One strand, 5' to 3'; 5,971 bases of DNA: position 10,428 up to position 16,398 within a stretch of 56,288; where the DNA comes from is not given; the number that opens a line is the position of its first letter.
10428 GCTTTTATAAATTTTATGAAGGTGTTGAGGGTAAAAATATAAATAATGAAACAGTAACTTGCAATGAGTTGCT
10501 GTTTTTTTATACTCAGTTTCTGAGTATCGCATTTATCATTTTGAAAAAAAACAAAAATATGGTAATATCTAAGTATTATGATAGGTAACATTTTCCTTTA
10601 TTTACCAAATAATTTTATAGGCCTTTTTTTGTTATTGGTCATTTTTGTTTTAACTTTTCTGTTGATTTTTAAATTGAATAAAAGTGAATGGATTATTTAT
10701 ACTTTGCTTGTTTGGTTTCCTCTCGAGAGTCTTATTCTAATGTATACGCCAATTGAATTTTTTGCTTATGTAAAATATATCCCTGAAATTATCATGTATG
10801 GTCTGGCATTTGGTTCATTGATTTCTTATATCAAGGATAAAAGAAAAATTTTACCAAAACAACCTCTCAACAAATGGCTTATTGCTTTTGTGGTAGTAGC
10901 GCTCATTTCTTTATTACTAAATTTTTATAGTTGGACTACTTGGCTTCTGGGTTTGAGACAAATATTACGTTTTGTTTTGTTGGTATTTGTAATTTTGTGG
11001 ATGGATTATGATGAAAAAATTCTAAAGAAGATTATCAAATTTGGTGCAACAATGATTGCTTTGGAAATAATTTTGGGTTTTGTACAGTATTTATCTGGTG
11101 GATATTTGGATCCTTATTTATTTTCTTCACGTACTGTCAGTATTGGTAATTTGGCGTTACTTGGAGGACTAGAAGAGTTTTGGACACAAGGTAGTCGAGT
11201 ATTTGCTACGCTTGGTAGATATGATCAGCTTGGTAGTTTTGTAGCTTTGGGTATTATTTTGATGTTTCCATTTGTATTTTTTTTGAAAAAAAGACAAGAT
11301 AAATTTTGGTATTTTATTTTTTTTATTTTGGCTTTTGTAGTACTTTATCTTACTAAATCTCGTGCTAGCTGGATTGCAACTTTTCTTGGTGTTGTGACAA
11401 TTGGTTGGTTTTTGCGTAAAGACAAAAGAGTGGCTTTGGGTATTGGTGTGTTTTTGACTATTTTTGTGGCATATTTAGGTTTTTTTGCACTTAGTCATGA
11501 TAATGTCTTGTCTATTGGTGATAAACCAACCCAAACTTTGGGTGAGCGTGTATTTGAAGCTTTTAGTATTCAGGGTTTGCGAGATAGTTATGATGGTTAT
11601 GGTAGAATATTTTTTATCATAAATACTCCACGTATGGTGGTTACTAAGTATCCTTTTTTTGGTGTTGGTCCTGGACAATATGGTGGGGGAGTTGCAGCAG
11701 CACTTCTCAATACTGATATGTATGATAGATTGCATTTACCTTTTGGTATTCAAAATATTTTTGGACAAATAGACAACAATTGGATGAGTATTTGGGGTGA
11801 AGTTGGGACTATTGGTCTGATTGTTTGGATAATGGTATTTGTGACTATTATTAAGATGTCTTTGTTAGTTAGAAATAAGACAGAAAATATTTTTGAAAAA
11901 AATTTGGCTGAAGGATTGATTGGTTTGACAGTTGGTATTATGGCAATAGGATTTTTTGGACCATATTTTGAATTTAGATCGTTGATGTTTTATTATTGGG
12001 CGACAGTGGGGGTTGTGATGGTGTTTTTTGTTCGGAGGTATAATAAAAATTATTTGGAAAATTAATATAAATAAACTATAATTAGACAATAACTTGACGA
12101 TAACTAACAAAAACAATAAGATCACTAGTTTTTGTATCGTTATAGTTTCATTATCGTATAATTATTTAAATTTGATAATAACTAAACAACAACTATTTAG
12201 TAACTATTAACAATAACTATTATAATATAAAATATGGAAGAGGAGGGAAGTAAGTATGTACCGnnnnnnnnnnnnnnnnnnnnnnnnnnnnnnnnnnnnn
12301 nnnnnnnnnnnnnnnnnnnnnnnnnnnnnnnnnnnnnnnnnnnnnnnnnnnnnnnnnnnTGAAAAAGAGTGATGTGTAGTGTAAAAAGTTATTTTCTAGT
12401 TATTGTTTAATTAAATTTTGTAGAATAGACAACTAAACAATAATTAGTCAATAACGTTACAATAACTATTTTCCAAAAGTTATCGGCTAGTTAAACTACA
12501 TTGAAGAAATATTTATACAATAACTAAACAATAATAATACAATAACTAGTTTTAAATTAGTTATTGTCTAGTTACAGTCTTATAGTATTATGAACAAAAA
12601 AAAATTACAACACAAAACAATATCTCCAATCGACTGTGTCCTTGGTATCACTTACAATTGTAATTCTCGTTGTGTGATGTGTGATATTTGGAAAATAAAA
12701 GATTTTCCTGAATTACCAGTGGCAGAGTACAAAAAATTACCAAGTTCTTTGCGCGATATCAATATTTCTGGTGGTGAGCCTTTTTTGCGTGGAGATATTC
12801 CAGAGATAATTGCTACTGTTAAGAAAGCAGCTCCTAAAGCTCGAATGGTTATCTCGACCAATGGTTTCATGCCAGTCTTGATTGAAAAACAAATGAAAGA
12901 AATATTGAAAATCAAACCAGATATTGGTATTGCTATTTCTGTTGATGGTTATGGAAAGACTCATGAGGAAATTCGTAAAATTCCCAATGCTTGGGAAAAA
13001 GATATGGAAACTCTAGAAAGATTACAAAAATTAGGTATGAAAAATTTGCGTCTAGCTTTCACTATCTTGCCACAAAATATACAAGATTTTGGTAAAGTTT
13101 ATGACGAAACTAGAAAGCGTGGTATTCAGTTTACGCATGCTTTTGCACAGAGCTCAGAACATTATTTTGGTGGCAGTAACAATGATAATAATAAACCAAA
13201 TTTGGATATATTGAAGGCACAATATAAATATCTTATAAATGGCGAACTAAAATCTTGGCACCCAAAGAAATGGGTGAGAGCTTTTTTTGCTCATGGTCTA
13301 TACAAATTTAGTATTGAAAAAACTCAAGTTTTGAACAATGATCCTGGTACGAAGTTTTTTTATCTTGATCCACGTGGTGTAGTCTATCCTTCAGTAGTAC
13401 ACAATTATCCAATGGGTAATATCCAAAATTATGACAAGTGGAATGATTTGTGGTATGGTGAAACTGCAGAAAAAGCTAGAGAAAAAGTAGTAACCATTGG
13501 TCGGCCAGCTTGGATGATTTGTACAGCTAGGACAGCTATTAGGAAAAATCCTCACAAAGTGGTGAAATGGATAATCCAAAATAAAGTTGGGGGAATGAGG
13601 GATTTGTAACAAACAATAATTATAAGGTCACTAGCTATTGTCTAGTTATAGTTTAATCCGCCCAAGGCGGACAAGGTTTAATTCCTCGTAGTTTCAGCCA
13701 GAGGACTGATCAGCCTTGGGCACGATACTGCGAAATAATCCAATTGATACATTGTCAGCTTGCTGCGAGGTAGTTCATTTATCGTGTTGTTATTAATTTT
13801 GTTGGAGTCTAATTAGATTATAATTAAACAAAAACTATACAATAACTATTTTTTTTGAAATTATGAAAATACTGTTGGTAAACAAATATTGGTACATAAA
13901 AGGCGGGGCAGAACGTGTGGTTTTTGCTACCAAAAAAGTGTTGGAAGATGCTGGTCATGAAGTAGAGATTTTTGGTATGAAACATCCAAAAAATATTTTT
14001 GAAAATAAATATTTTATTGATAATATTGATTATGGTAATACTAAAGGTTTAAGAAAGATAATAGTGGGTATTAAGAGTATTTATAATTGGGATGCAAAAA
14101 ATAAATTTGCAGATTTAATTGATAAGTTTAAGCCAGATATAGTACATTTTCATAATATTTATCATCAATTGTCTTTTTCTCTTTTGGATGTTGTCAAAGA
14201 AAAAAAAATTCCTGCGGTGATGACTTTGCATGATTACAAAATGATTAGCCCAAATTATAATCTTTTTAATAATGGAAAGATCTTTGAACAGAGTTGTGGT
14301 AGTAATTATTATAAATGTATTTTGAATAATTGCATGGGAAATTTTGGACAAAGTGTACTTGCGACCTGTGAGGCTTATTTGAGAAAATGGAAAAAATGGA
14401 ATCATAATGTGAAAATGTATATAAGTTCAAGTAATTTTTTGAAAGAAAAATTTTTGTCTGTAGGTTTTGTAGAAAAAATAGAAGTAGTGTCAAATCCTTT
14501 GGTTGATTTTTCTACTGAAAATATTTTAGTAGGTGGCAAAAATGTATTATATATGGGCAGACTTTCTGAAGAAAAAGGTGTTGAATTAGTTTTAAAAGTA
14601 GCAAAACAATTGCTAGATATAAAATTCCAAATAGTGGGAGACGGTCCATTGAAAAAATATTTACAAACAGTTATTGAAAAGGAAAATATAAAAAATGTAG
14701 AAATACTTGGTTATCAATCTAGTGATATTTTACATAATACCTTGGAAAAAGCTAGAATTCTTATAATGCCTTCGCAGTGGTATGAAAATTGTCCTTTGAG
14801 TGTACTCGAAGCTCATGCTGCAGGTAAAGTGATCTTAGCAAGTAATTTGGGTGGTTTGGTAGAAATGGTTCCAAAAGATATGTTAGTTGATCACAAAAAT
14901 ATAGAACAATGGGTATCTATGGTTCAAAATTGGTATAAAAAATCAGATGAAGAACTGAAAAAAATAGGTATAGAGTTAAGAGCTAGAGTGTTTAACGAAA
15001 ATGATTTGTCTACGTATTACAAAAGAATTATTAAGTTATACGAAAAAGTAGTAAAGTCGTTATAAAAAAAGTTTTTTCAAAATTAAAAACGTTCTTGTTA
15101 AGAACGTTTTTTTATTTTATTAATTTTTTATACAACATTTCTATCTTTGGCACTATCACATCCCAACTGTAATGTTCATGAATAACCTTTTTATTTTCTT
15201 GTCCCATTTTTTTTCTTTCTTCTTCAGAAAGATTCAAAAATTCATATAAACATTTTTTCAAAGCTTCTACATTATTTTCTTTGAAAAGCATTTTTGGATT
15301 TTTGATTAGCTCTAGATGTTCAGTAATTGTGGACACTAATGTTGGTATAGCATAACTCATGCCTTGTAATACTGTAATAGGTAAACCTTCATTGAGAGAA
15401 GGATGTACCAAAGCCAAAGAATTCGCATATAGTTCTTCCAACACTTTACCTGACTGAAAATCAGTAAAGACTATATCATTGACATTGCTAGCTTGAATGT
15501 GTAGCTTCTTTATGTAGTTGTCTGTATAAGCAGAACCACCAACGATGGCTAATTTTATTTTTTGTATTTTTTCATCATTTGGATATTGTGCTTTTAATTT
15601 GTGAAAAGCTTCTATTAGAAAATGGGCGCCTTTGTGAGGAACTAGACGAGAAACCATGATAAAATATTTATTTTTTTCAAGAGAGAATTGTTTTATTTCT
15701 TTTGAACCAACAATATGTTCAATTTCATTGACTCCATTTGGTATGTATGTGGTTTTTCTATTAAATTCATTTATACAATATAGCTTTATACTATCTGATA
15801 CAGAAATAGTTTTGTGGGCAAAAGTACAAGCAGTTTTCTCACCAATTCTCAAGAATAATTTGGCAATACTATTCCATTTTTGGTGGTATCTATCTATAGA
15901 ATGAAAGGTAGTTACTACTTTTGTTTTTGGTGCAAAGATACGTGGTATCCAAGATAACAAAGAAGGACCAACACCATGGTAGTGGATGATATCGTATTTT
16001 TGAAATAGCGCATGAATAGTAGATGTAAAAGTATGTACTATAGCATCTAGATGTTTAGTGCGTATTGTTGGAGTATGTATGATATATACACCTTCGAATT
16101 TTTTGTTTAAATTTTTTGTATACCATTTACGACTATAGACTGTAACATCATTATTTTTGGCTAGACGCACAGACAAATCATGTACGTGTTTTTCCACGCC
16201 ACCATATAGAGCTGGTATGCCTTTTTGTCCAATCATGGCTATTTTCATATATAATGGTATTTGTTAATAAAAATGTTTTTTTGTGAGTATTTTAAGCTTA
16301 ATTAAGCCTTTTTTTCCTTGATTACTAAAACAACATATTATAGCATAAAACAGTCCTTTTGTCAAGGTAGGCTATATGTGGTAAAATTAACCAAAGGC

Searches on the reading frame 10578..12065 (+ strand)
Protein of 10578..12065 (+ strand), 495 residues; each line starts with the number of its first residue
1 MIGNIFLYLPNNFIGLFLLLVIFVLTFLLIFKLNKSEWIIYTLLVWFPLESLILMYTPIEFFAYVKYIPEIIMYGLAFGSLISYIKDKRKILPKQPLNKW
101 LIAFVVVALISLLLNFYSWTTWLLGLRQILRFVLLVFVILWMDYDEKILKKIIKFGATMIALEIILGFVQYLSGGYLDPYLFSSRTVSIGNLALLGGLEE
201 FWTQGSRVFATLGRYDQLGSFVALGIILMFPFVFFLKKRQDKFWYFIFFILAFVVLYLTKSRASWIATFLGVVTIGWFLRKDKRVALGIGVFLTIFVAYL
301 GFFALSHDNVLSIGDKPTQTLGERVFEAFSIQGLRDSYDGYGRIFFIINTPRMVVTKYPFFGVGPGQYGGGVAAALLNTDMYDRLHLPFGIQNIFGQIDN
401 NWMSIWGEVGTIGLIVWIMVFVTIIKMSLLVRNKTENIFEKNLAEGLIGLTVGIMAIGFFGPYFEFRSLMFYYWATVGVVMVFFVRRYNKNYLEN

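Call 8: search_protein_families(library=pfam, proteins=[window:10578-12065:+], max_evalue=0.01)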
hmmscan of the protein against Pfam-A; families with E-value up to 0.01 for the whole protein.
window:10578-12065:+ (495 aa): 1 family
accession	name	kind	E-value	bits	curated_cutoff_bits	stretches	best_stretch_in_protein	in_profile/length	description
PF04932.20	Wzy_C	-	9.1e-14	51.9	31.7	1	248-418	2-149/149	O-Antigen ligase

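Call 15: find_encoding_contigs(protein=window:10578-12065:+, flank=10000, max_places=10)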
Protein window:10578-12065:+ (495 aa): 1 contig read that carries it; 1 place shown.
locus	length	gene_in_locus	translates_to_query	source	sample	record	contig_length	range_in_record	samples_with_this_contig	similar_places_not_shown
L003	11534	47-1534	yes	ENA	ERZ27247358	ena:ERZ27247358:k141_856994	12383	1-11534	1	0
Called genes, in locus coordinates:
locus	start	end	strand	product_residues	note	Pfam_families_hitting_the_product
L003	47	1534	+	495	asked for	PF04932:Wzy_C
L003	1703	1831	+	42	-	-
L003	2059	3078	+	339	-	PF04055:Radical_SAM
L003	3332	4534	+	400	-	PF13439:Glyco_transf_4, PF20706:GT4-conflict (weak), PF00534:Glycos_transf_1, PF13692:Glyco_trans_1_4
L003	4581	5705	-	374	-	PF09314:DUF1972 (faint), PF13439:Glyco_transf_4, PF13579:Glyco_trans_4_4 (weak), PF20706:GT4-conflict (weak), PF00534:Glycos_transf_1, PF13692:Glyco_trans_1_4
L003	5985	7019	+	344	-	PF00437:T2SSE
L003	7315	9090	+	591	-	PF03717:PBP_dimer, PF00905:Transpeptidase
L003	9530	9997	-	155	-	-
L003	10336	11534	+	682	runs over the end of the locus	?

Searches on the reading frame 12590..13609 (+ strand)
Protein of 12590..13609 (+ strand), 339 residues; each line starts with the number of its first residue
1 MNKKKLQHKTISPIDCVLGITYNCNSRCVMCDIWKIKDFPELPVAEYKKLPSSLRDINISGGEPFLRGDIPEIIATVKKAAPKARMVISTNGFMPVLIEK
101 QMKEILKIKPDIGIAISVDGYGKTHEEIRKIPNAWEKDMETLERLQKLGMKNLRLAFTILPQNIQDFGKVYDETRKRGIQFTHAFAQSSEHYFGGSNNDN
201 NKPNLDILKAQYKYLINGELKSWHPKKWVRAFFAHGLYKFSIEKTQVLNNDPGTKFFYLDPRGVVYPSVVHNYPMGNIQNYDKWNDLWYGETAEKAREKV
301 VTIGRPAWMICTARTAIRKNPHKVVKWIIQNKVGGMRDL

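Call 8: search_protein_families(library=pfam, proteins=[window:12590-13609:+], max_evalue=0.01)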
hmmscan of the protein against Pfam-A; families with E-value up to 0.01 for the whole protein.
window:12590-13609:+ (339 aa): 2 families
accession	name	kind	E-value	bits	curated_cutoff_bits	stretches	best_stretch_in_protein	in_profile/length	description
PF04055.27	Radical_SAM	-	7.3e-19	69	29.5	1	20-172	3-164/166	Radical SAM superfamily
PF13353.11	Fer4_12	-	0.00082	20.1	22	1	23-108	18-108/137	4Fe-4S single cluster domain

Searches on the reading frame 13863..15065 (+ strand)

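Call 8: search_protein_families(library=pfam, proteins=[window:13863-15065:+], max_evalue=0.01)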
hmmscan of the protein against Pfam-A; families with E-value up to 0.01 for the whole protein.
window:13863-15065:+ (400 aa): 8 families
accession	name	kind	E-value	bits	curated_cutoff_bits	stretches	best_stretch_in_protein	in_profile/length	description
PF00534.26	Glycos_transf_1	-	5.1e-28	98.2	26.4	1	224-368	14-165/172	Glycosyl transferases group 1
PF13692.12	Glyco_trans_1_4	-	1.1e-23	84.5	27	1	226-357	2-139/142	Glycosyl transferases group 1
PF13439.12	Glyco_transf_4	-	5.7e-16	59.4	28.5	1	14-212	2-165/170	Glycosyltransferase Family 4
PF20706.3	GT4-conflict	-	9.7e-06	25.2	26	1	224-356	196-338/385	Family 4 Glycosyltransferase in conflict systems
PF13579.12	Glyco_trans_4_4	-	0.00017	22.4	29.7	1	14-125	1-104/158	Glycosyl transferase 4-like domain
PF06925.17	MGDG_synth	-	0.00077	20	25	1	72-132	71-133/169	Monogalactosyldiacylglycerol (MGDG) synthase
PF13477.12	Glyco_trans_4_2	-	0.0015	19.2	23.4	1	25-124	18-110/139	Glycosyl transferase 4-like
PF13524.12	Glyco_trans_1_2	-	0.0091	16.4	25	0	242-385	4-138/144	Glycosyl transferase-like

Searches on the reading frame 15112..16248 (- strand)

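Call 107: search_protein_families(library=pfam, proteins=[window:15112-16248:-], max_evalue=0.00001)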
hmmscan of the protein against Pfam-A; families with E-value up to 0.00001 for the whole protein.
window:15112-16248:- (378 aa): 6 families
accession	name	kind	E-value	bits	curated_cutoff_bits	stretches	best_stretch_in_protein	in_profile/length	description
PF00534.26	Glycos_transf_1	-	1.1e-29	103.6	26.4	1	188-354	9-171/172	Glycosyl transferases group 1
PF13439.12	Glyco_transf_4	-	3.1e-22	79.8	28.5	1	15-174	1-167/170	Glycosyltransferase Family 4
PF13692.12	Glyco_trans_1_4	-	2.9e-20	73.4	27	1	194-338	2-140/142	Glycosyl transferases group 1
PF09314.17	DUF1972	-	1.2e-06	28.7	25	1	3-172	4-184/186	Domain of unknown function (DUF1972)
PF13579.12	Glyco_trans_4_4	-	1.8e-06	28.8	29.7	1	16-172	1-158/158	Glycosyl transferase 4-like domain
PF20706.3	GT4-conflict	-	3.5e-06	26.7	26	1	188-316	192-321/385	Family 4 Glycosyltransferase in conflict systems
